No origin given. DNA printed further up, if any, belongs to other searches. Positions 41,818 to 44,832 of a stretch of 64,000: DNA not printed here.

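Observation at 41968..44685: lptF and lptG encoded as a single fused 905-aa permease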

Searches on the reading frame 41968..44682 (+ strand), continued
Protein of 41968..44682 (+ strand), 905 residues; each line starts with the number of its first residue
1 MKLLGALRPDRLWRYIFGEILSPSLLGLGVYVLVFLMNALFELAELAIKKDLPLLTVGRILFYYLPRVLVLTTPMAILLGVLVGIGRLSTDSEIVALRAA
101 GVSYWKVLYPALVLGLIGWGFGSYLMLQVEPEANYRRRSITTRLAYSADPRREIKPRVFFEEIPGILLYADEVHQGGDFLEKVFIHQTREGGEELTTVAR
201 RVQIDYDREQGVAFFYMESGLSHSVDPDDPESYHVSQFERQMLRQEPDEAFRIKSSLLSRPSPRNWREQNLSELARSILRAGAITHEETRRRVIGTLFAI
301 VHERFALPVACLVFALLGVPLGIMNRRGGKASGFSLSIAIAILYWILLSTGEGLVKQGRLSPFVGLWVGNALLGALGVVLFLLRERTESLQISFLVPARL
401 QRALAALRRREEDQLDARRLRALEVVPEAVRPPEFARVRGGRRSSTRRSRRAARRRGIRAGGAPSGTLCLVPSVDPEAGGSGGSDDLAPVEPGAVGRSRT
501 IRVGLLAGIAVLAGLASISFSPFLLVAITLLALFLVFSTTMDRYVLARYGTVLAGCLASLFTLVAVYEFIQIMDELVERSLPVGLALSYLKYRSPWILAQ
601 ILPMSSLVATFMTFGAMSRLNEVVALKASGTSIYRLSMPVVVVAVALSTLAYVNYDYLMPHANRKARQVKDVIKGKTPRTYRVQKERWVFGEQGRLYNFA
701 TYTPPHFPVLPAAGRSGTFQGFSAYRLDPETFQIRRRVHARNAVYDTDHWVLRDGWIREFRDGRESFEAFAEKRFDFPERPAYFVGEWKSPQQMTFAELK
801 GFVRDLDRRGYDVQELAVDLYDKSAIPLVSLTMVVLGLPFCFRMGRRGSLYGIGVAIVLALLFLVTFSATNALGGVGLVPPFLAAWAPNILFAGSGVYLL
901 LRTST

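Call 23: find_related_loci(query=A1, collection=genome_contigs, flank=6000)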
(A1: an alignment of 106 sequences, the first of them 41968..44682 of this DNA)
Query A1 (905 aa) in genome_contigs; peptide patterns used: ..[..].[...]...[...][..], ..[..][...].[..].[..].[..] (x = any residue, [..] = any of these).
600 stretches matched a pattern (row limit reached: there are more); 577 encode a relative of the query (tblastn E <= 1e-3); the best 80 are kept; 80 distinct loci.
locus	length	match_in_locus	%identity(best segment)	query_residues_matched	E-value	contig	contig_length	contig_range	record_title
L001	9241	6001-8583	63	7-905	0e+0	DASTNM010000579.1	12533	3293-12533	MAG TPA_asm: Candidatus Polarisedimenticolia bacterium isolate SMAG_U2143 k141_76129, whole genome shotgun sequence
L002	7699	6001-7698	59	6-665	0e+0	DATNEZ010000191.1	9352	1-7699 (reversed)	MAG TPA_asm: Candidatus Binatia bacterium isolate SMAG_U11281 k141_5144147, whole genome shotgun sequence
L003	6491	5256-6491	68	6-899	1e-177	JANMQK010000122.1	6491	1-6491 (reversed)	MAG: Acidobacteriota bacterium isolate OTE_51_metabat_25 OTE_51_k141_3109241, whole genome shotgun sequence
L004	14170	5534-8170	60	7-905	0e+0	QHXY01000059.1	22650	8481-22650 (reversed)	MAG: Acidobacteria bacterium isolate gp22 AA3 14_0903_13_30cm_scaffold_630778_curated, whole genome shotgun sequence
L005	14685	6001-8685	30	14-905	6e-116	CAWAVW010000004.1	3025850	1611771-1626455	MAG: uncultured Acidobacteriota bacterium isolate MFD04540.bin.1.76 genome assembly, contig: contig_9452, whole genome s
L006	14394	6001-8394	32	11-905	3e-116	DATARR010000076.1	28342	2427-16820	MAG TPA_asm: Thermoanaerobaculia bacterium isolate SMAG_U5499 k141_1060454, whole genome shotgun sequence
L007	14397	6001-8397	32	8-905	3e-115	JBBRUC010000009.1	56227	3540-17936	MAG: Thermoanaerobaculia bacterium isolate La3_concoct.109 La3_concoct.109_K_3582518_L_56227_cov_11.0000, whole genome s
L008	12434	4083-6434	31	14-905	3e-114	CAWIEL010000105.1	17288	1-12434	MAG: uncultured Acidobacteriota bacterium isolate MFD04540.bin.3.143 genome assembly, contig: contig_74941, whole genome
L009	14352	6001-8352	31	14-905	6e-114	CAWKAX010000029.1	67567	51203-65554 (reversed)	MAG: uncultured Acidobacteriota bacterium isolate MFD04540.bin.1.21 genome assembly, contig: contig_9882, whole genome s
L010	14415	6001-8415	29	14-905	4e-113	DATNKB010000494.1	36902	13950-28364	MAG TPA_asm: Candidatus Dormiibacterota bacterium isolate SMAG_U11414 k141_476236, whole genome shotgun sequence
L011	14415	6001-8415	29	14-905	2e-112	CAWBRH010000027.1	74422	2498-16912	MAG: uncultured Acidobacteriota bacterium isolate MFD01633.bin.2.121 genome assembly, contig: contig_46661, whole genome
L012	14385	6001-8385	29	14-905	8e-109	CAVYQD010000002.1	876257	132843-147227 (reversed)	MAG: uncultured Acidobacteriota bacterium isolate MFD06229.bin.1.279 genome assembly, contig: contig_2234, whole genome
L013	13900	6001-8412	29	14-905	3e-108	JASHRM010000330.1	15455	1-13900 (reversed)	MAG: Candidatus Acidiferrales bacterium isolate JOPF101 JOPF_NEAR_contig_1558719, whole genome shotgun sequence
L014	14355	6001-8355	30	14-905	6e-108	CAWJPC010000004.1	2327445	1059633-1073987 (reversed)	MAG: uncultured Acidobacteriota bacterium isolate MFD04463.bin.1.70 genome assembly, contig: contig_5959, whole genome s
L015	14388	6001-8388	30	14-905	1e-105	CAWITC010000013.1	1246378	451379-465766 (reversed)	MAG: uncultured Acidobacteriota bacterium isolate MFD09222.bin.1.238 genome assembly, contig: contig_78360, whole genome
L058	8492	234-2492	33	14-891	3e-68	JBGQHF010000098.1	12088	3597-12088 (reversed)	MAG: Terriglobia bacterium isolate OBJ2_061818_090_1 k141_1968028_length_12088_cov_42.3421, whole genome shotgun sequenc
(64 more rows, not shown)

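Call 32: find_homologous_proteins(query=L058:207-2534:+, max_evalue=1e-20)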
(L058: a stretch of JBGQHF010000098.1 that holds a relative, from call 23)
Query L058:207-2534:+ (776 aa): 2578 proteins with E <= 1e-20 among 8000 candidates; the best 120 are listed.
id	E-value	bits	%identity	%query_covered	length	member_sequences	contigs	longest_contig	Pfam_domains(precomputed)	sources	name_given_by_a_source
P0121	0.0e+0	1721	100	99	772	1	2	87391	PF03739.20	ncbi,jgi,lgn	jgi:LPS export ABC transporter permease LptF/LPS export ABC transporter permease LptG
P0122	0.0e+0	1389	80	99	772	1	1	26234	PF03739.20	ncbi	-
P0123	0.0e+0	1367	77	99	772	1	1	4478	PF03739.20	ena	-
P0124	0.0e+0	1364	78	99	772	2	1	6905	PF03739.20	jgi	jgi:LPS export ABC transporter permease LptF/LPS export ABC transporter permease LptG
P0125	0.0e+0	1346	77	99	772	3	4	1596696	PF03739.20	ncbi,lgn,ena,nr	ncbi:MAG: LPS export ABC transporter permease LptF [Acidobacteriia bacterium]|nr:LPS export ABC tran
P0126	0.0e+0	1344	77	99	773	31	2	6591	PF03739.20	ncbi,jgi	-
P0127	0.0e+0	1343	76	99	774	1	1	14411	PF03739.20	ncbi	-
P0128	0.0e+0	1341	76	99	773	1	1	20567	PF03739.20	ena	-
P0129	0.0e+0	1341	77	99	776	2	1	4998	PF03739.20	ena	-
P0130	0.0e+0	1336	76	99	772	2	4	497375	PF03739.20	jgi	jgi:LPS export ABC transporter permease LptF/LPS export ABC transporter permease LptG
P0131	0.0e+0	1335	76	99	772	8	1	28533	PF03739.20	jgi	jgi:LPS export ABC transporter permease LptF/LPS export ABC transporter permease LptG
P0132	0.0e+0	1330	76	99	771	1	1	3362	PF03739.20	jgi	-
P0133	0.0e+0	1326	76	99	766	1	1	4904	PF03739.20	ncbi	-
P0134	0.0e+0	1311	74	99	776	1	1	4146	PF03739.20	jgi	jgi:LPS export ABC transporter permease LptF/LPS export ABC transporter permease LptG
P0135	0.0e+0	1310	74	99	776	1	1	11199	PF03739.20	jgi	jgi:LPS export ABC transporter permease LptF/LPS export ABC transporter permease LptG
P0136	0.0e+0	1309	74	99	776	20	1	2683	PF03739.20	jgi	jgi:LPS export ABC transporter permease LptF/LPS export ABC transporter permease LptG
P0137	0.0e+0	1306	74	99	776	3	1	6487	PF03739.20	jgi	jgi:LPS export ABC transporter permease LptF/LPS export ABC transporter permease LptG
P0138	0.0e+0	1306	73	99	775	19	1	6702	PF03739.20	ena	-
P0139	0.0e+0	1306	74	99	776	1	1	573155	PF03739.20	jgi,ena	jgi:LPS export ABC transporter permease LptF/LPS export ABC transporter permease LptG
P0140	0.0e+0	1306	74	99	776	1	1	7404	PF03739.20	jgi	jgi:LPS export ABC transporter permease LptF/LPS export ABC transporter permease LptG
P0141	0.0e+0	1303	74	99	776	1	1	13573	PF03739.20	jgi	jgi:LPS export ABC transporter permease LptF/LPS export ABC transporter permease LptG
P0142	0.0e+0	1302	74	99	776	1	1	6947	PF03739.20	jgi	jgi:LPS export ABC transporter permease LptF/LPS export ABC transporter permease LptG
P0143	0.0e+0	1302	74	99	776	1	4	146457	PF03739.20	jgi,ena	-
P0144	0.0e+0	1302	74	99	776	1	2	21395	PF03739.20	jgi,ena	-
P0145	0.0e+0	1301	74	99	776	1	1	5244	PF03739.20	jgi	jgi:LPS export ABC transporter permease LptF/LPS export ABC transporter permease LptG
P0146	0.0e+0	1300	74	99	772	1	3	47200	PF03739.20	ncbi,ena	-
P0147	0.0e+0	1299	74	99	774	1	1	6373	PF03739.20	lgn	-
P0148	0.0e+0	1299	74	99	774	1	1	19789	PF03739.20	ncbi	ncbi:MAG: LPS export ABC transporter permease LptF [Candidatus Acidiferrum sp.]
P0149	0.0e+0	1299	74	99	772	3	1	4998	PF03739.20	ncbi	-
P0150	0.0e+0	1298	74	99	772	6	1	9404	PF03739.20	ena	-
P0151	0.0e+0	1297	74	99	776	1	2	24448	PF03739.20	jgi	-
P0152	0.0e+0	1297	74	99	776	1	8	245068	PF03739.20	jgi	jgi:LPS export ABC transporter permease LptF/LPS export ABC transporter permease LptG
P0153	0.0e+0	1296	73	99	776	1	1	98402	PF03739.20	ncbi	ncbi:MAG: LPS export ABC transporter permease LptF [Candidatus Acidiferrales bacterium]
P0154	0.0e+0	1295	74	99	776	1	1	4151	PF03739.20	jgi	jgi:LPS export ABC transporter permease LptF/LPS export ABC transporter permease LptG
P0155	0.0e+0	1295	74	99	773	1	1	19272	PF03739.20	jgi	jgi:LPS export ABC transporter permease LptF/LPS export ABC transporter permease LptG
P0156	0.0e+0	1295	74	99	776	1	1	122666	PF03739.20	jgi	jgi:LPS export ABC transporter permease LptF/LPS export ABC transporter permease LptG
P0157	0.0e+0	1294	73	99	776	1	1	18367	PF03739.20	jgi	jgi:LPS export ABC transporter permease LptF/LPS export ABC transporter permease LptG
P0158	0.0e+0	1294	73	99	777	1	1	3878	PF03739.20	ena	-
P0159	0.0e+0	1294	73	99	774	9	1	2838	PF03739.20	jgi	-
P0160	0.0e+0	1293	74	99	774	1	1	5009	PF03739.20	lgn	-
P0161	0.0e+0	1293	74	99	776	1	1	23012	PF03739.20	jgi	jgi:LPS export ABC transporter permease LptF/LPS export ABC transporter permease LptG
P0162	0.0e+0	1292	73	99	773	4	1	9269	PF03739.20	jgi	jgi:LPS export ABC transporter permease LptF/LPS export ABC transporter permease LptG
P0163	0.0e+0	1292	74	99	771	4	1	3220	PF03739.20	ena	-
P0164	0.0e+0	1291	73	99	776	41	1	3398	PF03739.20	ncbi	-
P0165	0.0e+0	1291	74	99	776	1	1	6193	PF03739.20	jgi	jgi:LPS export ABC transporter permease LptF/LPS export ABC transporter permease LptG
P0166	0.0e+0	1291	73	99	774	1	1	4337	PF03739.20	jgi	jgi:LPS export ABC transporter permease LptF/LPS export ABC transporter permease LptG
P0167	0.0e+0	1291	72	99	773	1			PF03739.20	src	-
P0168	0.0e+0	1291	73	99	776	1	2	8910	PF03739.20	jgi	jgi:LPS export ABC transporter permease LptF/LPS export ABC transporter permease LptG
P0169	0.0e+0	1290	73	99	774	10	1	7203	PF03739.20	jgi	jgi:LPS export ABC transporter permease LptF/LPS export ABC transporter permease LptG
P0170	0.0e+0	1289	73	99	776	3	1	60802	PF03739.20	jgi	jgi:LPS export ABC transporter permease LptF/LPS export ABC transporter permease LptG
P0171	0.0e+0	1289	73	99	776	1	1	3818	PF03739.20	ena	-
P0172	0.0e+0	1289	73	99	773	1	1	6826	PF03739.20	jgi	jgi:LPS export ABC transporter permease LptF/LPS export ABC transporter permease LptG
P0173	0.0e+0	1288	72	99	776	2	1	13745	PF03739.20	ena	-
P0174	0.0e+0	1288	73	99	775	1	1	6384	PF03739.20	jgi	jgi:LPS export ABC transporter permease LptF/LPS export ABC transporter permease LptG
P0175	0.0e+0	1288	73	99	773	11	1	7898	PF03739.20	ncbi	-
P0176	0.0e+0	1286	73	99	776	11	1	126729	PF03739.20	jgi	jgi:LPS export ABC transporter permease LptF/LPS export ABC transporter permease LptG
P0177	0.0e+0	1286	73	99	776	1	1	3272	PF03739.20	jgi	jgi:LPS export ABC transporter permease LptF/LPS export ABC transporter permease LptG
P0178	0.0e+0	1286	74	99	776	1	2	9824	PF03739.20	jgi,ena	-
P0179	0.0e+0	1286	74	99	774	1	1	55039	PF03739.20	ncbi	-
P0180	0.0e+0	1285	73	99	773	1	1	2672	PF03739.20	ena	-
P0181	0.0e+0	1285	73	99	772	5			PF03739.20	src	-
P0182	0.0e+0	1285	73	99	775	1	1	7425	PF03739.20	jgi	jgi:LPS export ABC transporter permease LptF/LPS export ABC transporter permease LptG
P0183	0.0e+0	1285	72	99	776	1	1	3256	PF03739.20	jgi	jgi:LPS export ABC transporter permease LptF/LPS export ABC transporter permease LptG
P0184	0.0e+0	1285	73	99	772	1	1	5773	PF03739.20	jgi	jgi:LPS export ABC transporter permease LptF/LPS export ABC transporter permease LptG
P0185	0.0e+0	1285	73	99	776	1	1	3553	PF03739.20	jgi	jgi:LPS export ABC transporter permease LptF/LPS export ABC transporter permease LptG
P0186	0.0e+0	1284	73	99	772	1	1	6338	PF03739.20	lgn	-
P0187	0.0e+0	1284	73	99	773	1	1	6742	PF03739.20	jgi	jgi:LPS export ABC transporter permease LptF/LPS export ABC transporter permease LptG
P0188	0.0e+0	1283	73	99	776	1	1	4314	PF03739.20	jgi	jgi:LPS export ABC transporter permease LptF/LPS export ABC transporter permease LptG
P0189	0.0e+0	1283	73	99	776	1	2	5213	PF03739.20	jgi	jgi:LPS export ABC transporter permease LptF/LPS export ABC transporter permease LptG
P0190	0.0e+0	1283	73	99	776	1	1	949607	PF03739.20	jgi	jgi:LPS export ABC transporter permease LptF/LPS export ABC transporter permease LptG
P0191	0.0e+0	1282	72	99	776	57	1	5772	PF03739.20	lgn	-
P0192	0.0e+0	1282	72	99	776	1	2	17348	PF03739.20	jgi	jgi:LPS export ABC transporter permease LptF/LPS export ABC transporter permease LptG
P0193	0.0e+0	1282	72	99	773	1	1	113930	PF03739.20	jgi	jgi:LPS export ABC transporter permease LptF/LPS export ABC transporter permease LptG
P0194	0.0e+0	1282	73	99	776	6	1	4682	PF03739.20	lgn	-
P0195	0.0e+0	1281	72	99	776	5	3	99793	PF03739.20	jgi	jgi:LPS export ABC transporter permease LptF/LPS export ABC transporter permease LptG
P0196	0.0e+0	1281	73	99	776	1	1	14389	PF03739.20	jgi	jgi:LPS export ABC transporter permease LptF/LPS export ABC transporter permease LptG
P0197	0.0e+0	1281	73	99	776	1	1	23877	PF03739.20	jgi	jgi:LPS export ABC transporter permease LptF/LPS export ABC transporter permease LptG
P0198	0.0e+0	1281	73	99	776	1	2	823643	PF03739.20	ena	-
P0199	0.0e+0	1280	73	99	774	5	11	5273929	PF03739.20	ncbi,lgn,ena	ncbi:MAG: LPS export ABC transporter permease LptF [Candidatus Acidiferrum sp.]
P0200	0.0e+0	1280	72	99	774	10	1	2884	PF03739.20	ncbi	-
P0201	0.0e+0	1280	72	99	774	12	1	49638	PF03739.20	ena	-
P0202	0.0e+0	1280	72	99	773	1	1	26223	PF03739.20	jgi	jgi:LPS export ABC transporter permease LptF/LPS export ABC transporter permease LptG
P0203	0.0e+0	1279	73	99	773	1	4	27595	PF03739.20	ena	-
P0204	0.0e+0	1279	73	99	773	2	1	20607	PF03739.20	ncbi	-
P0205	0.0e+0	1279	73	99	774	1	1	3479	PF03739.20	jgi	jgi:LPS export ABC transporter permease LptF/LPS export ABC transporter permease LptG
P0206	0.0e+0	1278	73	99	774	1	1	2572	PF03739.20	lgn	-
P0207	0.0e+0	1278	72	99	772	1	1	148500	PF03739.20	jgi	jgi:LPS export ABC transporter permease LptF/LPS export ABC transporter permease LptG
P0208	0.0e+0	1278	73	99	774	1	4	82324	PF03739.20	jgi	jgi:LPS export ABC transporter permease LptF/LPS export ABC transporter permease LptG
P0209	0.0e+0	1278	72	99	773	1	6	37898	PF03739.20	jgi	jgi:LPS export ABC transporter permease LptF/LPS export ABC transporter permease LptG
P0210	0.0e+0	1278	73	99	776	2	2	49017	PF03739.20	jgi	jgi:LPS export ABC transporter permease LptF/LPS export ABC transporter permease LptG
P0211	0.0e+0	1278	73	99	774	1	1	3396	PF03739.20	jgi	jgi:LPS export ABC transporter permease LptF/LPS export ABC transporter permease LptG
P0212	0.0e+0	1278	72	99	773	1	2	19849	PF03739.20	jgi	jgi:LPS export ABC transporter permease LptF/LPS export ABC transporter permease LptG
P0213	0.0e+0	1277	73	99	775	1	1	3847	PF03739.20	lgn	-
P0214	0.0e+0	1277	73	99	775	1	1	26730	PF03739.20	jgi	jgi:LPS export ABC transporter permease LptF/LPS export ABC transporter permease LptG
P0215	0.0e+0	1277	74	99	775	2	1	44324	PF03739.20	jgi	jgi:LPS export ABC transporter permease LptF/LPS export ABC transporter permease LptG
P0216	0.0e+0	1277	73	99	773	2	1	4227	PF03739.20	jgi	jgi:LPS export ABC transporter permease LptF/LPS export ABC transporter permease LptG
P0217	0.0e+0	1276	73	99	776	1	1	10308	PF03739.20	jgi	jgi:LPS export ABC transporter permease LptF/LPS export ABC transporter permease LptG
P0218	0.0e+0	1276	72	99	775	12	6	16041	PF03739.20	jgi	jgi:LPS export ABC transporter permease LptF/LPS export ABC transporter permease LptG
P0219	0.0e+0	1276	72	99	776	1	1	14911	PF03739.20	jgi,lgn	jgi:LPS export ABC transporter permease LptF/LPS export ABC transporter permease LptG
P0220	0.0e+0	1275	73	99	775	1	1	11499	PF03739.20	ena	-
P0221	0.0e+0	1275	73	99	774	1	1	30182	PF03739.20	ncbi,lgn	-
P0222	0.0e+0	1275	72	99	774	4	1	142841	PF03739.20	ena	-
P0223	0.0e+0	1275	72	99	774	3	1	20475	PF03739.20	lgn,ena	-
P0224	0.0e+0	1274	73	99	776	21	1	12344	PF03739.20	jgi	-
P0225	0.0e+0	1274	72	99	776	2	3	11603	PF03739.20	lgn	-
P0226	0.0e+0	1274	72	99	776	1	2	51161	PF03739.20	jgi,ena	-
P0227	0.0e+0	1274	72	99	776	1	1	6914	PF03739.20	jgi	-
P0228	0.0e+0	1274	72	99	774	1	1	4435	PF03739.20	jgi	jgi:LPS export ABC transporter permease LptF/LPS export ABC transporter permease LptG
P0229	0.0e+0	1274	73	99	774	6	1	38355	PF03739.20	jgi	jgi:LPS export ABC transporter permease LptF/LPS export ABC transporter permease LptG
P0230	0.0e+0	1274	72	99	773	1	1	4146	PF03739.20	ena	-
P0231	0.0e+0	1274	72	99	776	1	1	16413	PF03739.20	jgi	jgi:LPS export ABC transporter permease LptF/LPS export ABC transporter permease LptG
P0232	0.0e+0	1273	72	99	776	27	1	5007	PF03739.20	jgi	jgi:LPS export ABC transporter permease LptF/LPS export ABC transporter permease LptG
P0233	0.0e+0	1273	72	99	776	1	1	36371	PF03739.20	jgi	jgi:LPS export ABC transporter permease LptF/LPS export ABC transporter permease LptG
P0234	0.0e+0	1273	72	99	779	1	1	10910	PF03739.20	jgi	jgi:LPS export ABC transporter permease LptF/LPS export ABC transporter permease LptG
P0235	0.0e+0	1273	71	99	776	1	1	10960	PF03739.20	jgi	jgi:LPS export ABC transporter permease LptF/LPS export ABC transporter permease LptG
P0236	0.0e+0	1273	72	99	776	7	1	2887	PF03739.20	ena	-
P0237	0.0e+0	1273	72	99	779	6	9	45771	PF03739.20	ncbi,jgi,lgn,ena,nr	ncbi:MAG TPA: LPS export ABC transporter permease LptF [Candidatus Acidoferrum sp.]|nr:LPS export AB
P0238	0.0e+0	1272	73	99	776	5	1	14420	PF03739.20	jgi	jgi:LPS export ABC transporter permease LptF/LPS export ABC transporter permease LptG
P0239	0.0e+0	1272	72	99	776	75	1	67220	PF03739.20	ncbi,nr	ncbi:MAG TPA: LPS export ABC transporter permease LptF [Candidatus Acidoferrum sp.]|nr:LPS export AB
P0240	0.0e+0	1272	72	100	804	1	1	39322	PF03739.20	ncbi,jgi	jgi:LPS export ABC transporter permease LptF/LPS export ABC transporter permease LptG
